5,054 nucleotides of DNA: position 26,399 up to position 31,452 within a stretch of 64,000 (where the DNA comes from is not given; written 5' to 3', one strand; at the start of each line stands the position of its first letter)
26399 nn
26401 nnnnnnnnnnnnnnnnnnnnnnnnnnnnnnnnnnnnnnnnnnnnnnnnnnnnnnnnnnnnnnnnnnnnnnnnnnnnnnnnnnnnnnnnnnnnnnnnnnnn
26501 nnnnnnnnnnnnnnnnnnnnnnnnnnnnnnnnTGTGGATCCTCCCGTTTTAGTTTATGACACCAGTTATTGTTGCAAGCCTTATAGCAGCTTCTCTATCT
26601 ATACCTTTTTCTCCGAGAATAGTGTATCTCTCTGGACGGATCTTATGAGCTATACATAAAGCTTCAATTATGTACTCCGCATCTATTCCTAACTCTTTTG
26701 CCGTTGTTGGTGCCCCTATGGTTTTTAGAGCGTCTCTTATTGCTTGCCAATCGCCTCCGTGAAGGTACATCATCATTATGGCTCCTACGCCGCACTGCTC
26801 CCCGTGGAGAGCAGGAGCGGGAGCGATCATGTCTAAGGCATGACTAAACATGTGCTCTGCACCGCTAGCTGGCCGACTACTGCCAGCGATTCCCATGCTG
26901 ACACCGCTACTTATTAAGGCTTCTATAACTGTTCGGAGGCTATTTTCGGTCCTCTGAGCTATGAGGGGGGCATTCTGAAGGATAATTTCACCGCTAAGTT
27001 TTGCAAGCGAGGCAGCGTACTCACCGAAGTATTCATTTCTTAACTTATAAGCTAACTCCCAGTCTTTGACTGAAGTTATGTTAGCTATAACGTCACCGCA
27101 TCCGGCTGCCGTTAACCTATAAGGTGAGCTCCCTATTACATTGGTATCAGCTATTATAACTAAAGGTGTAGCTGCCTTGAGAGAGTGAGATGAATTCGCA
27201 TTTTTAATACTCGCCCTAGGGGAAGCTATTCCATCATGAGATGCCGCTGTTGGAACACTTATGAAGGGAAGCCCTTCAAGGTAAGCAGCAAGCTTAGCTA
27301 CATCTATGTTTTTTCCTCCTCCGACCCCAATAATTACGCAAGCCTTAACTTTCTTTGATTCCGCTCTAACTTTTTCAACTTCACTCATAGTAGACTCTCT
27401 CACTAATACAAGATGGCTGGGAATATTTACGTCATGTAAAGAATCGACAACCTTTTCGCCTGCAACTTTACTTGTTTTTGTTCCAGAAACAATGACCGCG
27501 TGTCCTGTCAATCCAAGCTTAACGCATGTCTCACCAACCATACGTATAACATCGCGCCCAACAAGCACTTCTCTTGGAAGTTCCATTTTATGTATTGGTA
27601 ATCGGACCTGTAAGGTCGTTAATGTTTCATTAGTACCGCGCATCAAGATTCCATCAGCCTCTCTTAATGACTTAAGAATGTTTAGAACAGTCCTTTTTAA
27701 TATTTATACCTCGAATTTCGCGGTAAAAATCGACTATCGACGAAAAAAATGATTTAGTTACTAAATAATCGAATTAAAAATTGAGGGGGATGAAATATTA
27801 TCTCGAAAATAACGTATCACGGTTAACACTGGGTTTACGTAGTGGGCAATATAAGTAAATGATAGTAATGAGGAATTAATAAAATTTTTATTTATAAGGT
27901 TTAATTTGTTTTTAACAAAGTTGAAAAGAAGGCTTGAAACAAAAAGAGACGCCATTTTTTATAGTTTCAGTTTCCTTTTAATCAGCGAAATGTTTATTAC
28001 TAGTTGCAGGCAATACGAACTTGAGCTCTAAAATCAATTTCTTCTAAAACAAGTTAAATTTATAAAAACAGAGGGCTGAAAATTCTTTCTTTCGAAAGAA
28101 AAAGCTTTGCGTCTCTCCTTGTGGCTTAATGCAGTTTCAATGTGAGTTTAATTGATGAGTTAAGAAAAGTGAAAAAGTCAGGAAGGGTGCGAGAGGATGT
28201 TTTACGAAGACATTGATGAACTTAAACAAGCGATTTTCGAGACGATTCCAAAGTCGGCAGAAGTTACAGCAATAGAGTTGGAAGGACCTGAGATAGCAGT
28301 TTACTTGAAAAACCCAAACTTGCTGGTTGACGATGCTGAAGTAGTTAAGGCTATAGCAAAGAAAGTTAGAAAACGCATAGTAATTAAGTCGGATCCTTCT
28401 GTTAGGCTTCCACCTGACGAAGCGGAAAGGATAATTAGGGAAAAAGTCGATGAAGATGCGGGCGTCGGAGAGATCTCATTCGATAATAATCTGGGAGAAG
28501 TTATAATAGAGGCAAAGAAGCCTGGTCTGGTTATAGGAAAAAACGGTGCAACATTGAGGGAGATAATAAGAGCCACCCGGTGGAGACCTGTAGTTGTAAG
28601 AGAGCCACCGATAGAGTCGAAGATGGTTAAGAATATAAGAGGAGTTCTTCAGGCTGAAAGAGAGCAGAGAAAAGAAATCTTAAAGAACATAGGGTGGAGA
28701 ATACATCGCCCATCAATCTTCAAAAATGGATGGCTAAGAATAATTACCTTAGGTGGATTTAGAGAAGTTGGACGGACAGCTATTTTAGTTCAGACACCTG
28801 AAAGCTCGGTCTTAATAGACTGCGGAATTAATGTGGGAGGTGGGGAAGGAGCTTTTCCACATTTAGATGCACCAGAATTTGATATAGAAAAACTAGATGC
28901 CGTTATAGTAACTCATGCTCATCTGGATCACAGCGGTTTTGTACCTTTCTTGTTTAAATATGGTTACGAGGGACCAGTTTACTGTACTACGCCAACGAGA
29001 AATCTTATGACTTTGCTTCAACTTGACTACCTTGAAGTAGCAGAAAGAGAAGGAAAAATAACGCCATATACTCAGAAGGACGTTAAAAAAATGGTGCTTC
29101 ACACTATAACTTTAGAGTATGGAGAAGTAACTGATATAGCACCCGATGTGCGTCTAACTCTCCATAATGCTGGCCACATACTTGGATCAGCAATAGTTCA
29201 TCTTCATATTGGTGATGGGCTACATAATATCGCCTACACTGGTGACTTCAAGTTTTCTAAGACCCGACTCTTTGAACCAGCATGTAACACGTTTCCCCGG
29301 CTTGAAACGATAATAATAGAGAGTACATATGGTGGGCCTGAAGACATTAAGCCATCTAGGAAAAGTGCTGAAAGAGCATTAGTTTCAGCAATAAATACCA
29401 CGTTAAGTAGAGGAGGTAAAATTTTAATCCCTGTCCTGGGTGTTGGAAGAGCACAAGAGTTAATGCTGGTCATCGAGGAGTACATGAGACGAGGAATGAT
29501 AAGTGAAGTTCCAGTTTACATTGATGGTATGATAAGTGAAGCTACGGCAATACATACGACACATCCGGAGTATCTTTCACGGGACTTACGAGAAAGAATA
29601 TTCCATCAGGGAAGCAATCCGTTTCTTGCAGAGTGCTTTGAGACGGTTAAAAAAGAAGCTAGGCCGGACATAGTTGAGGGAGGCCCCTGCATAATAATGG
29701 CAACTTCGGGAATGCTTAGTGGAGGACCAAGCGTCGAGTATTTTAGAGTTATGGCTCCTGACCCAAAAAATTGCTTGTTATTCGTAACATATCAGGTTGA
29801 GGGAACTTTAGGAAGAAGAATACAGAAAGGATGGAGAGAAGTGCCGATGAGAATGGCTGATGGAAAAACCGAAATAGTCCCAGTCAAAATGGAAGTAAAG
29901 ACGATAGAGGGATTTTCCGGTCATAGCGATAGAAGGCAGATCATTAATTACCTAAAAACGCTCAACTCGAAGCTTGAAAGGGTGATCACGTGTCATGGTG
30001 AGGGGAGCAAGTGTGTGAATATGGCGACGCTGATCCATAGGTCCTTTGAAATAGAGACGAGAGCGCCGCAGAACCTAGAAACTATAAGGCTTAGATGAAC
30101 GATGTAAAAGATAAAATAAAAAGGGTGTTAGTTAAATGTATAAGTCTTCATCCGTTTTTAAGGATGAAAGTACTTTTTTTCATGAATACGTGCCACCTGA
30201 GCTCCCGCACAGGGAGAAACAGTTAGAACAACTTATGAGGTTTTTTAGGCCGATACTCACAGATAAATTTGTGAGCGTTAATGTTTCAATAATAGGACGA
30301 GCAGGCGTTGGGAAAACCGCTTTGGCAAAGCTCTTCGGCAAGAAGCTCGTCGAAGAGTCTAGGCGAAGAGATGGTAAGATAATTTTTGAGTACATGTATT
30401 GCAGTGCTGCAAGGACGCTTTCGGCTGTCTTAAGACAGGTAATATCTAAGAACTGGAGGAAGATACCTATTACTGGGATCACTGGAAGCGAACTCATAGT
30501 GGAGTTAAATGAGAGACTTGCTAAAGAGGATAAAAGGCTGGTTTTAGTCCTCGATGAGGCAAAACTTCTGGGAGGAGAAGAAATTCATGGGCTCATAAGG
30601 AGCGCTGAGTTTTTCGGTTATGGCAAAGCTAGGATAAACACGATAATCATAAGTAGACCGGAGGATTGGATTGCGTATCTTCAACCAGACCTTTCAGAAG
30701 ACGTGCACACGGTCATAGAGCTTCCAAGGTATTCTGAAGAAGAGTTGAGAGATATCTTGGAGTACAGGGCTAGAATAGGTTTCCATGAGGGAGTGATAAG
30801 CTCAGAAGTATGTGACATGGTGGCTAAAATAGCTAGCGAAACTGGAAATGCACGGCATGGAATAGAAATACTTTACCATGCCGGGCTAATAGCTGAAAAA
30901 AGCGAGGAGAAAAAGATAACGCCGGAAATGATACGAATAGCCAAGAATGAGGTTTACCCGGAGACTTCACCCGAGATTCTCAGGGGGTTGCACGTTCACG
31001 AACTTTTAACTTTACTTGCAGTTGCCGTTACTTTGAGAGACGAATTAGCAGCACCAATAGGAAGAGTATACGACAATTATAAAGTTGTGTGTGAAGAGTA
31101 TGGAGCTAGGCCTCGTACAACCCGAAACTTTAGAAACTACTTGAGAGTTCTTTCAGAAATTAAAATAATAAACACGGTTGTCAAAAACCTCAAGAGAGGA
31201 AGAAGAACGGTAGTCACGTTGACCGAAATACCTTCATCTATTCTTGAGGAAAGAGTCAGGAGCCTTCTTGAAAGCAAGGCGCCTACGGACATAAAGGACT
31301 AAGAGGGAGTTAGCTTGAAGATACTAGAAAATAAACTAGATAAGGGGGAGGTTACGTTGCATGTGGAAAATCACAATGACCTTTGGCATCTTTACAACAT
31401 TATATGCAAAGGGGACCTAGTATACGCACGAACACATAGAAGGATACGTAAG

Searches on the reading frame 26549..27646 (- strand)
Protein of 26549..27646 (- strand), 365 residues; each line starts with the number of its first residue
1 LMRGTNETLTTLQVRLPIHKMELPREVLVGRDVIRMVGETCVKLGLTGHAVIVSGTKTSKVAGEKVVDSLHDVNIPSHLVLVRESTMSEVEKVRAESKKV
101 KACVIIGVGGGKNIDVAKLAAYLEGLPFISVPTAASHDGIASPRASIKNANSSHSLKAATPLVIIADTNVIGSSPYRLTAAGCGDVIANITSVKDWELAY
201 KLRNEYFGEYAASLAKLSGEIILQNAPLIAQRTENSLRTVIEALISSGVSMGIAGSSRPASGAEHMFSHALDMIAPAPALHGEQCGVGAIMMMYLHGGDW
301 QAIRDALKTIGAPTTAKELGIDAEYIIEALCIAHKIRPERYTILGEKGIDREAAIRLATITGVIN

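Call 10: search_protein_families(library=ncbifam, proteins=[window:26549-27646:-])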
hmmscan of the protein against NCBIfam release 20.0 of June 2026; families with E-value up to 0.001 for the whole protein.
window:26549-27646:- (365 aa): 10 families
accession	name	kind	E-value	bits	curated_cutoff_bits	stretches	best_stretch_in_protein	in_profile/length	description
NF002022.0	PRK00843.1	equivalog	1.2e-155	517.8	413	1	18-364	5-350/350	NAD(P)-dependent glycerol-1-phosphate dehydrogenase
NF006941.0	PRK09423.1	subfamily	7.7e-33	113.8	336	1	21-336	5-329/367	glycerol dehydrogenase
NF053832.1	GlycoaldRedHalo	equivalog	3.6e-26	92.2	550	1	21-334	5-327/363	glycolaldehyde reductase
NF047954.1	PrpdilGlycDhGldA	equivalog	5.6e-19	68.6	700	1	25-327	9-320/365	bifunctional L-1,2-propanediol dehydrogenase/glycerol dehydrogenase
NF007880.0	PRK10586.1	equivalog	6.9e-12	45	429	1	49-338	36-334/362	oxidoreductase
TIGR01357.1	aroB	equivalog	2e-05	24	305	1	27-187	3-173/344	3-dehydroquinate synthase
NF010627.0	PRK14021.1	equivalog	3.8e-05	22.3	565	1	100-321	268-493/542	bifunctional shikimate kinase/3-dehydroquinate synthase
NF041822.1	daptide_DH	equivalog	8.4e-05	21.6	300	1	62-124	16-77/363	daptide-type RiPP biosynthesis dehydogenase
NF050025.1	SulfAcetaldRedSarD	equivalog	0.00014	20.8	700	1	27-123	11-109/385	sulfoacetaldehyde reductase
NF010378.0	PRK13805.1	equivalog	0.00077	17.4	951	0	21-121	459-561/872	bifunctional acetaldehyde-CoA/alcohol dehydrogenase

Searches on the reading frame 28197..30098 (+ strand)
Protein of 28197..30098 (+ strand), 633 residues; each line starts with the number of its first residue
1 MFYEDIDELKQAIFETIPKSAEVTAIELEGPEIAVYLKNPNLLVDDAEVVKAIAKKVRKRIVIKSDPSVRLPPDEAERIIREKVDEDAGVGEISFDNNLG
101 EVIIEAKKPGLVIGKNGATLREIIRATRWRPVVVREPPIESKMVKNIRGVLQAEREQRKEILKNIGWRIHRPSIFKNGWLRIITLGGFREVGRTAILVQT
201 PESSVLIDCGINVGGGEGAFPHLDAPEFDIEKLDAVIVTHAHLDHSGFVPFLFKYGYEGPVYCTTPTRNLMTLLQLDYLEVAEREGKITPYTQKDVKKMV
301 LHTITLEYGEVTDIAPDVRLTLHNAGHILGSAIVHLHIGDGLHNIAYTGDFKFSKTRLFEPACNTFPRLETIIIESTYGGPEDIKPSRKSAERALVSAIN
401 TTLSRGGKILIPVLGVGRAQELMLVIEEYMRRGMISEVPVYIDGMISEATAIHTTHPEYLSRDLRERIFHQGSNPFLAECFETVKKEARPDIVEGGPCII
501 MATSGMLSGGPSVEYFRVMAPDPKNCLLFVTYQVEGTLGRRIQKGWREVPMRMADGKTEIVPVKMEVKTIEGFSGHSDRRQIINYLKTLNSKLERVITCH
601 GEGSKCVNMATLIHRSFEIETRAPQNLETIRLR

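Call 10: search_protein_families(library=ncbifam, proteins=[window:28197-30098:+])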
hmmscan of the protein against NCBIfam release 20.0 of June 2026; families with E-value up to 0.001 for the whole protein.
window:28197-30098:+ (633 aa): 14 families
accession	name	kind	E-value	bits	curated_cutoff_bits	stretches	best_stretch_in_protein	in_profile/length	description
TIGR03675.1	arCOG00543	equivalog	6.3e-292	969.5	580.2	1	7-632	2-630/631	beta-CASP ribonuclease aCPSF1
NF045584.1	cas14_MBL_CASP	equivalog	5e-85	286.1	800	1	181-624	2-432/612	type VII CRISPR-associated protein Cas14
TIGR04122.1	Xnuc_lig_assoc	equivalog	5.4e-13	48.5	325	1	303-454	64-204/326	ligase-associated DNA damage response exonuclease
TIGR00649.1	MG423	subfamily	1.4e-12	46.9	400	1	181-361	2-169/546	RNase J family beta-CASP ribonuclease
NF047419.1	RNase_J1_RnjA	exception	1.1e-08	34.3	820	1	181-356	3-163/549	ribonuclease J1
NF008887.0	PRK11921.1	equivalog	3.1e-06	26.3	635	1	226-270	65-109/396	anaerobic nitric oxide reductase flavorubredoxin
NF000801.0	PRK00055.1-3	equivalog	1e-05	24.8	252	1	193-248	20-70/307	ribonuclease Z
TIGR02651.1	RNase_Z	equivalog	4e-05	22.8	292.95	1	194-246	19-65/302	ribonuclease Z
NF012229.1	bla_class_B_core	domain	4.7e-05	23.6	100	1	185-276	7-93/139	metallo-beta-lactamase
NF002553.0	PRK02113.1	equivalog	7.9e-05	22.2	386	1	193-249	35-83/252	MBL fold metallo-hydrolase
NF003954.0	PRK05452.1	equivalog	0.00044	19.3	711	1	226-266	65-105/479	anaerobic nitric oxide reductase flavorubredoxin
NF033106.1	blaL1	exception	0.00068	18.7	560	0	194-250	60-115/290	L1 family subclass B3 metallo-beta-lactamase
NF033105.1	bla_subclass_B3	equivalog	0.0009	18.6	240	0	194-249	24-78/257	subclass B3 metallo-beta-lactamase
TIGR01008.1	uS3_euk_arch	equivalog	0.00093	19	150.25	0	100-153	40-94/195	30S ribosomal protein S3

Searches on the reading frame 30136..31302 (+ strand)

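Call 50: search_protein_families(library=pfam, proteins=[window:30136-31302:+], max_evalue=0.00001)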
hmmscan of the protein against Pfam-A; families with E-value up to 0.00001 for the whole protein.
window:30136-31302:+ (388 aa): 4 families
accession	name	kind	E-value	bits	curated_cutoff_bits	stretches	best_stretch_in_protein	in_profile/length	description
PF22703.2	Cdc6_lid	-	6.3e-20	71.3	27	1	205-270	1-67/68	Cdc6 AAA+ ATPase-type lid domain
PF09079.17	Cdc6_C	-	1.6e-15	57.3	25.1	1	281-369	2-93/96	CDC6, C terminal winged helix domain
PF13401.12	AAA_22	-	3.2e-10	40.9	27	1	51-174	9-123/130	AAA domain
PF13191.12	AAA_16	-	2.8e-09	38.1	32.6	1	22-142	1-141/167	AAA ATPase domain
